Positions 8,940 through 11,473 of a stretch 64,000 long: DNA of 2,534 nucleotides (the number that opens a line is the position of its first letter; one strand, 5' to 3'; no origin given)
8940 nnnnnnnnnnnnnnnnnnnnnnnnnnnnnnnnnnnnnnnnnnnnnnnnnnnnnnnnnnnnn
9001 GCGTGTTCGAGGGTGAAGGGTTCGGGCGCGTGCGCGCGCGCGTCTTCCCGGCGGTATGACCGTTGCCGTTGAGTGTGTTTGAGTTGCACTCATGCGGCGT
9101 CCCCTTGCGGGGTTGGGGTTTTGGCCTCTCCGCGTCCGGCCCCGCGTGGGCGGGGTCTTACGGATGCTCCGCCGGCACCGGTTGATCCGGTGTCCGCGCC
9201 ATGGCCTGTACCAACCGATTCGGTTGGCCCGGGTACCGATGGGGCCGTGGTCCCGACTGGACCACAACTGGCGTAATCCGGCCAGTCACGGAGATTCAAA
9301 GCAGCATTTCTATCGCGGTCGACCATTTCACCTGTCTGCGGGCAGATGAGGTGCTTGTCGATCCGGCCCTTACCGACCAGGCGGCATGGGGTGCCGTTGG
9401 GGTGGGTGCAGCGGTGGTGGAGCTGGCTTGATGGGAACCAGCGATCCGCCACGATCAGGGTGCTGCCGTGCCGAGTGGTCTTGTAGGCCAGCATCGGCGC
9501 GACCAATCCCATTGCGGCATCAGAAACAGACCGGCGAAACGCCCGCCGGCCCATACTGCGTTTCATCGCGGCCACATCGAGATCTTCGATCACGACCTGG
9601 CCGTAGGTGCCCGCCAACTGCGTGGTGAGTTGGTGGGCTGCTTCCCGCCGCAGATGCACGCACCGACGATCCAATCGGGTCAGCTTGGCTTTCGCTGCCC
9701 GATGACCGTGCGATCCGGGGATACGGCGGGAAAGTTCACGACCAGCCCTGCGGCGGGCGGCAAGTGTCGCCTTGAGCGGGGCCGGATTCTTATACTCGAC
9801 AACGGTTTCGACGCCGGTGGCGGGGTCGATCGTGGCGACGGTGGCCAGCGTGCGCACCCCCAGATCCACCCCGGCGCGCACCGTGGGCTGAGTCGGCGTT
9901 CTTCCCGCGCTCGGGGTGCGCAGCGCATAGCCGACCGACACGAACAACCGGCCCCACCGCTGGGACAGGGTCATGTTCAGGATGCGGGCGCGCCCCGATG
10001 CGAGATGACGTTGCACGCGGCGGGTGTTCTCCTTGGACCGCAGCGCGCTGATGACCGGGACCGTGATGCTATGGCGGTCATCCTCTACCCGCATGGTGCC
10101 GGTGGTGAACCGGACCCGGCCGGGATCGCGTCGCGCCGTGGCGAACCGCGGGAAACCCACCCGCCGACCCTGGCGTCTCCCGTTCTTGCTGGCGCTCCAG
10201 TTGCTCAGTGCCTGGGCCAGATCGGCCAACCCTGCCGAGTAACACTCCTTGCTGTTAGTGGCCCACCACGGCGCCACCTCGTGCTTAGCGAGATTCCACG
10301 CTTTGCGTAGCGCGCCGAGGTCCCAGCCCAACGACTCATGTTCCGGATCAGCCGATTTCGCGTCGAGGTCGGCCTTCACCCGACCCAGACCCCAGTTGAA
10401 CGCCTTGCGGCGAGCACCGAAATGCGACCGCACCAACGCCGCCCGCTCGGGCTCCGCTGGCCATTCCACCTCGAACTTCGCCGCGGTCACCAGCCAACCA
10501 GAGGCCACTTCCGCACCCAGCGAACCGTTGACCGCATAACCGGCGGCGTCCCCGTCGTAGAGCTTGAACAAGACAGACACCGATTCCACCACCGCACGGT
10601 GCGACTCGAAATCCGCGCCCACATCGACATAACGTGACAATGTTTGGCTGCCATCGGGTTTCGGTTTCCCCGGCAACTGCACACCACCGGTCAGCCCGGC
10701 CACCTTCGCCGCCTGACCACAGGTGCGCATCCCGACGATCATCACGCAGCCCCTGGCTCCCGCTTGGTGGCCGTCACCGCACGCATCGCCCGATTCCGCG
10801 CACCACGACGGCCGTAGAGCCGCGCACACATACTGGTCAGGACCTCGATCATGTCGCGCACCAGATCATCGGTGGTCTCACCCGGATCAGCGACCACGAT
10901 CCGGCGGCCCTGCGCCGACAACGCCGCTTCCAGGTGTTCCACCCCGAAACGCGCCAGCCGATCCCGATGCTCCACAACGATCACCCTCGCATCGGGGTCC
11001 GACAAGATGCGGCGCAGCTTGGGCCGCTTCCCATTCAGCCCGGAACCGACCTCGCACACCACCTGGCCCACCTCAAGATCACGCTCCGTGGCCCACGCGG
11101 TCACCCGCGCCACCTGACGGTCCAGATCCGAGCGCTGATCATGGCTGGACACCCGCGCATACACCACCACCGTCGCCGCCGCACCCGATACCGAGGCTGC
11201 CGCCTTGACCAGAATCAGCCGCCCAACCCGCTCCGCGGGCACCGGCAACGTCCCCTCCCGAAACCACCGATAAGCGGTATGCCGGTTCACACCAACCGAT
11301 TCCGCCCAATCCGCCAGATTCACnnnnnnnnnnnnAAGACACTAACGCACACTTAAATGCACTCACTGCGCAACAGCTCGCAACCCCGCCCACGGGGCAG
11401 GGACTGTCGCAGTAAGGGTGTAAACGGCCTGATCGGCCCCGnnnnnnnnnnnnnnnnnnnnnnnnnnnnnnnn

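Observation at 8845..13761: IS607-family (TnpA serine recombinase + TnpB) element replaced half of a duplicated vapBC module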

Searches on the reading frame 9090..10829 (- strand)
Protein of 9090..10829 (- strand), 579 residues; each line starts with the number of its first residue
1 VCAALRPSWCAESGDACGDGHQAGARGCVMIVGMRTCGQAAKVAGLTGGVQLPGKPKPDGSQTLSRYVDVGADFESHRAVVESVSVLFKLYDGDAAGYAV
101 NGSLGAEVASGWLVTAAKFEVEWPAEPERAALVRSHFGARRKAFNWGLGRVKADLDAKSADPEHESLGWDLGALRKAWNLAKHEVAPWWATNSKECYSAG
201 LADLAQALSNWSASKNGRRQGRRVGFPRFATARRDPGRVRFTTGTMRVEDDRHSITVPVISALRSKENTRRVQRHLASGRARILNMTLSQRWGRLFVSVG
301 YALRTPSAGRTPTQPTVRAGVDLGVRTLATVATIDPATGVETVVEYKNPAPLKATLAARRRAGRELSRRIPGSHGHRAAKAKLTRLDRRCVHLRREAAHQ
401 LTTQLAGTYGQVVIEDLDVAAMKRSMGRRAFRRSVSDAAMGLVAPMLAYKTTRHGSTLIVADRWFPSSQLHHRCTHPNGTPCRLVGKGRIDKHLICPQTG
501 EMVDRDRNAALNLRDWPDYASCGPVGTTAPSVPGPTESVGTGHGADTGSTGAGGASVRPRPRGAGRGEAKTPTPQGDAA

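Call 7: search_protein_families(library=pfam, proteins=[window:9090-10829:-], max_evalue=0.01)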
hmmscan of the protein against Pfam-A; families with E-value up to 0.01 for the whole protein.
window:9090-10829:- (579 aa): 3 families
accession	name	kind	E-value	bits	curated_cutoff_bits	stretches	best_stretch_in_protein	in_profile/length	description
PF01385.25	OrfB_IS605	-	1.4e-26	93.4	30.5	1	310-425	10-119/120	Probable transposase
PF07282.18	Cas12f1-like_TNB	-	7.5e-11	42.5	26.3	1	446-513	7-60/60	Cas12f1-like, TNB domain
PF12323.14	HTH_OrfB_IS605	-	0.0012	18.7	21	0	127-150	14-37/47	Helix-turn-helix domain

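Call 30: find_related_loci(query=window:9093-10742:-, collection=genome_contigs, flank=3000)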
Query window:9093-10742:- (550 aa) in genome_contigs; peptide patterns used: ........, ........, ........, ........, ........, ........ (x = any residue, [..] = any of these).
121 stretches matched a pattern; 38 encode a relative of the query (tblastn E <= 1e-3); 38 distinct loci.
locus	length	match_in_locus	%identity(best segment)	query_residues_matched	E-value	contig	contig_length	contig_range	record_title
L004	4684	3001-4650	83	1-550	0e+0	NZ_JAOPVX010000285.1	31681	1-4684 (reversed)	MAG: Mycobacterium sp. isolate RYN_159 scaffold_2394824, whole genome shotgun sequence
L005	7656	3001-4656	83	1-550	0e+0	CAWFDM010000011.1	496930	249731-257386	MAG: uncultured Actinomycetota bacterium isolate MFD05502.bin.1.195 genome assembly, contig: contig_26500, whole genome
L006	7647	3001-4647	80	1-550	0e+0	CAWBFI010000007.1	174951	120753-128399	MAG: uncultured Actinomycetota bacterium isolate MFD02579.bin.1.4 genome assembly, contig: contig_19789, whole genome sh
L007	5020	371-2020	79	1-550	0e+0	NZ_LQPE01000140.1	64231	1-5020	Mycobacterium kyorinense strain DSM 45166 contig_62, whole genome shotgun sequence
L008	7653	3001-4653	79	1-550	0e+0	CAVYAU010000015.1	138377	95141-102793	MAG: uncultured Actinomycetota bacterium isolate MFD03044.bin.1.95 genome assembly, contig: contig_24175, whole genome s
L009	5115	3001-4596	79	1-532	0e+0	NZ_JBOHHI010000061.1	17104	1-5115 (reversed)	MAG: Mycobacterium sp. isolate TC-S_metawrap_bin.86 k127_291427, whole genome shotgun sequence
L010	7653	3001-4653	79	1-550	0e+0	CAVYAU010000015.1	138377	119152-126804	MAG: uncultured Actinomycetota bacterium isolate MFD03044.bin.1.95 genome assembly, contig: contig_24175, whole genome s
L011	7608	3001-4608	77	7-542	0e+0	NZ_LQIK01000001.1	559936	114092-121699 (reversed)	Mycobacterium sp. GA-0227b GCID_NTM_00004_NODE_1.ctg_1, whole genome shotgun sequence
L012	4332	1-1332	66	59-503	0e+0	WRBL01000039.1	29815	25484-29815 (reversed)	MAG: Streptosporangiales bacterium isolate Lab288P1bin78 Ga0131853_10003102, whole genome shotgun sequence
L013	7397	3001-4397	85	1-550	0e+0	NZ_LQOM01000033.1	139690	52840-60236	Mycobacterium celatum strain DSM 44243 contig_39, whole genome shotgun sequence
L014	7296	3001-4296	41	79-525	7e-82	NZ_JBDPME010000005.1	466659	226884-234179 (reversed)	Nonomuraea sp. B12E4 B12E4_contig_5, whole genome shotgun sequence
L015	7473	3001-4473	40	76-550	2e-81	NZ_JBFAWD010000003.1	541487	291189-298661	Nocardia sp. NPDC052112 NPDC052112_146_G9.ctg-0003, whole genome shotgun sequence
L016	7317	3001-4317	39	84-550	7e-78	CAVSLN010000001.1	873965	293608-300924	MAG: uncultured Actinomycetes bacterium isolate MFD04944.bin.1.310 genome assembly, contig: contig_15719, whole genome s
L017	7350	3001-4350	38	84-550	1e-76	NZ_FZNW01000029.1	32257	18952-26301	Haloechinothrix alba strain DSM 45207, whole genome shotgun sequence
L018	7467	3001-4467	38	78-550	2e-73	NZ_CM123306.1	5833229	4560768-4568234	Rhodococcus sp. SJ-3 chromosome, whole genome shotgun sequence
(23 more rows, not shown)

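Call 35: search_solved_structures(query=window:9093-10742:-, max_evalue=0.01, show_alignments=2)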
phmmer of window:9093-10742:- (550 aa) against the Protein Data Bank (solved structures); distinct sequences matched with E-value up to 0.01: 7.
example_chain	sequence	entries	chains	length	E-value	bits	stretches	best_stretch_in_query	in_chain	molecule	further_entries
9yyg_A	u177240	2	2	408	6e-36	127.4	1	156-486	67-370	AI-designed RNA-guided nuclease | AI-generated RNA-guided nuclease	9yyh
8h1j_A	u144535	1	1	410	3.3e-30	108.5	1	150-486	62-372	RNA-guided DNA endonuclease TnpB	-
8bf8_A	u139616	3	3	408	3.4e-30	108.4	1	152-486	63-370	RNA-guided DNA endonuclease TnpB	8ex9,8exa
9j09_A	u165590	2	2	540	5.8e-23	84.6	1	148-484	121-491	Transposase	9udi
8iaz_A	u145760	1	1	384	3.3e-09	39.2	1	219-490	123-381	Transposase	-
9jfo_A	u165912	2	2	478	2.1e-05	26.6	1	353-484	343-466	LaTranC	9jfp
9jfq_A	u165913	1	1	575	2.6e-05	26.3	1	353-484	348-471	LaTranC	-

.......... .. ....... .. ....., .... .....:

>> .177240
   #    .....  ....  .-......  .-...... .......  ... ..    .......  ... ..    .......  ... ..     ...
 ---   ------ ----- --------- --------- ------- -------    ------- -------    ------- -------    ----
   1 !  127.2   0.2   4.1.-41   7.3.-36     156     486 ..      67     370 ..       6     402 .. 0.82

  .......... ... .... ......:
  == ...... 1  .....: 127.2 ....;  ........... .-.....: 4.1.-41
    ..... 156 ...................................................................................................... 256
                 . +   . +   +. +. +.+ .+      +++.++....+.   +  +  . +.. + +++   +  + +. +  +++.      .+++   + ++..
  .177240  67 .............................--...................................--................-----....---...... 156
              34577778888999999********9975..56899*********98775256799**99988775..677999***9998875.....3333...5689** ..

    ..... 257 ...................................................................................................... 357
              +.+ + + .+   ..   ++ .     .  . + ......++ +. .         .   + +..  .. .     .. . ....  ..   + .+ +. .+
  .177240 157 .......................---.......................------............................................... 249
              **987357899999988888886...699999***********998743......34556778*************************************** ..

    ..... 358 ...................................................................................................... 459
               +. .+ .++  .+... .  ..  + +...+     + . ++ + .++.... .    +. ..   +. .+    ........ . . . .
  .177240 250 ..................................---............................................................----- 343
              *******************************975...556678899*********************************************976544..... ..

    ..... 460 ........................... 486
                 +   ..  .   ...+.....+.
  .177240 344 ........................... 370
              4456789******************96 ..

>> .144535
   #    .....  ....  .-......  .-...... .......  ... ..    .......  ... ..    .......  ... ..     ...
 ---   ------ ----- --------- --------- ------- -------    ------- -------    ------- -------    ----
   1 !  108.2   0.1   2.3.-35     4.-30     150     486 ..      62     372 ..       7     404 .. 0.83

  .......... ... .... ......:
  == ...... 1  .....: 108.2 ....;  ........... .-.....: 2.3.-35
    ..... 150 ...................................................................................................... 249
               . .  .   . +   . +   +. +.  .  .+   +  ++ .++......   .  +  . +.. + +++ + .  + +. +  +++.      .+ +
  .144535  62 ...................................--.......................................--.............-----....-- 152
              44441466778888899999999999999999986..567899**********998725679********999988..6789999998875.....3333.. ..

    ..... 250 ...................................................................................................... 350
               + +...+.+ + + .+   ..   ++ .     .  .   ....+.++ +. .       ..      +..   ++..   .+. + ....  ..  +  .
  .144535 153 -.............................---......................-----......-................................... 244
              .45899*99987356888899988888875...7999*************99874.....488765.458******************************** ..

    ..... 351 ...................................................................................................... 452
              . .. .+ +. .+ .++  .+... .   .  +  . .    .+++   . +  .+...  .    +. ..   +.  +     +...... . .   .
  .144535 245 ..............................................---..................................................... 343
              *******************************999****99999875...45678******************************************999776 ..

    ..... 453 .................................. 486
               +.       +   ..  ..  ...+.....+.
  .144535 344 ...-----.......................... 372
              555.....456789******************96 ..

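Call 36: search_protein_families(library=ncbifam, proteins=[window:9093-10742:-], max_evalue=0.001)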
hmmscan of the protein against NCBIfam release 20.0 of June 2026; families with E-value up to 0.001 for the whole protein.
window:9093-10742:- (550 aa): 5 families
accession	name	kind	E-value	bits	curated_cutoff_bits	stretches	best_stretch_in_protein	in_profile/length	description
NF038280.1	IS607_TnpB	exception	1.4e-191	637.1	350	1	83-534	1-429/431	IS607 family element RNA-guided endonuclease TnpB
NF040570.1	guided_TnpB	subfamily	3.2e-45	155.1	100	1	98-486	9-388/389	RNA-guided endonuclease TnpB family protein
NF038281.1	IS200_TnpB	exception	5.6e-33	114.5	425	1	98-485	12-356/360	IS200/IS605 family element RNA-guided endonuclease TnpB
NF038192.1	V_cas_c2c8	exception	3.7e-07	29.6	350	1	307-395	330-384/457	type V CRISPR-associated protein C2c8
TIGR01766.2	TIGR01766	domain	3.5e-06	27.4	32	1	366-438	6-82/82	IS200/IS605 family accessory protein TnpB-related protein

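Call 53: find_encoding_contigs(protein=window:9093-10742:-, flank=6000, max_places=10)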
Protein window:9093-10742:- (550 aa): 20 contigs read that carry it; 8 places shown.
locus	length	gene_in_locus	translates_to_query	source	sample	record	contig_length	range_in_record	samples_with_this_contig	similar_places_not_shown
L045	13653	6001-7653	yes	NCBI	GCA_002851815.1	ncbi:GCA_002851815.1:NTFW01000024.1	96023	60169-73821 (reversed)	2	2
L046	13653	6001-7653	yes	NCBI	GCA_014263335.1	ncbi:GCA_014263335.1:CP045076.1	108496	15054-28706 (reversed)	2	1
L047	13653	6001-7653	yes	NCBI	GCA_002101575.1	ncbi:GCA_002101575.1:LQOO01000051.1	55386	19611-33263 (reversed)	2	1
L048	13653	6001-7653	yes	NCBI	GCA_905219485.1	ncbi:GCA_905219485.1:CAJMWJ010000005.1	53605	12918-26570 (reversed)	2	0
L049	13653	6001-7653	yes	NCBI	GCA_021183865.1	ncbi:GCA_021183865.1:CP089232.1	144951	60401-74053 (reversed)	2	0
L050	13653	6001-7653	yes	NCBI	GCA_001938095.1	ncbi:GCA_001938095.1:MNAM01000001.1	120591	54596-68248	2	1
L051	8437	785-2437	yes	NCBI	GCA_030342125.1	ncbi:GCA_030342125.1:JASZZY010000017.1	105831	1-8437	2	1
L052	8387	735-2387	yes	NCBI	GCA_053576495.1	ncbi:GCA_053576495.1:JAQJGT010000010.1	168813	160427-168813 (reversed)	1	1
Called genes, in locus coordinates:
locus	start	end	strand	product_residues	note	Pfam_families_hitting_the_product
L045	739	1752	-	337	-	-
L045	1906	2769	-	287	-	-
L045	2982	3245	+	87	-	PF07704:PSK_trans_fac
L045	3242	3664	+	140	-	PF01850:PIN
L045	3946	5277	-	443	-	PF00872:Transposase_mut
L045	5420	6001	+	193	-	PF00239:Resolvase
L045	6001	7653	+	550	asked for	PF01385:OrfB_IS605, PF07282:Cas12f1-like_TNB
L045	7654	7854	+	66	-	-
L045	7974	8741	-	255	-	-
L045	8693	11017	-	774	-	-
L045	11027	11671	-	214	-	PF27150:Rv2240c (weak)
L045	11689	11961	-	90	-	-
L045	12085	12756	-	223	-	-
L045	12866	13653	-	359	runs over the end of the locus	-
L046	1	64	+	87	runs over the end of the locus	PF07704:PSK_trans_fac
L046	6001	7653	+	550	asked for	PF01385:OrfB_IS605, PF07282:Cas12f1-like_TNB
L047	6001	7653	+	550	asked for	PF01385:OrfB_IS605, PF07282:Cas12f1-like_TNB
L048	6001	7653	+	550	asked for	PF01385:OrfB_IS605, PF07282:Cas12f1-like_TNB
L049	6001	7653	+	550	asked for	PF01385:OrfB_IS605, PF07282:Cas12f1-like_TNB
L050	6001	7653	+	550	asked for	PF01385:OrfB_IS605, PF07282:Cas12f1-like_TNB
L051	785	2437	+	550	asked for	PF01385:OrfB_IS605, PF07282:Cas12f1-like_TNB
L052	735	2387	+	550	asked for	PF01385:OrfB_IS605, PF07282:Cas12f1-like_TNB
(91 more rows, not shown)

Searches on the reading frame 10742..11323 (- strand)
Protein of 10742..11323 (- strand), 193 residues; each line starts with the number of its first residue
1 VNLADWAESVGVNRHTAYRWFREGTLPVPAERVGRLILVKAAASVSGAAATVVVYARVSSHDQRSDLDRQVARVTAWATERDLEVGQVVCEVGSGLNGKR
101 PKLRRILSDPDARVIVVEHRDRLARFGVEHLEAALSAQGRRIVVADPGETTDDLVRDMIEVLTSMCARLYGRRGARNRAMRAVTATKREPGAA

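Call 7: search_protein_families(library=pfam, proteins=[window:10742-11323:-], max_evalue=0.01)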
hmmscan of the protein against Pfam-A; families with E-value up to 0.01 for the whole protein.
window:10742-11323:- (193 aa): 2 families
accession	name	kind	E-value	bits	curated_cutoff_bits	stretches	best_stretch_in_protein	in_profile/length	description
PF00239.26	Resolvase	-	2.1e-21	77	23.3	1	52-188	1-141/145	Resolvase, N terminal domain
PF12728.13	HTH_17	-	0.00029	21.5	27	1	4-41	5-40/51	Helix-turn-helix domain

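Call 36: search_protein_families(library=ncbifam, proteins=[window:10745-11323:-], max_evalue=0.001)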
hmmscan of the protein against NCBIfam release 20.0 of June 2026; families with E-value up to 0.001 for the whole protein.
window:10745-11323:- (193 aa): 3 families
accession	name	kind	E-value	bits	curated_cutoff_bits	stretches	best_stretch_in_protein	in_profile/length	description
NF033518.0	transpos_IS607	equivalog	2.5e-63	213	110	1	5-178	2-187/187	IS607 family transposase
NF049883.1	resolv_YneB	equivalog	4.6e-06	26.2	175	1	52-125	2-80/211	YneB family resolvase-like protein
NF041201.1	recomb_XisF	equivalog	0.00078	18.5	375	1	53-128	2-77/465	fdxN element excision recombinase XisF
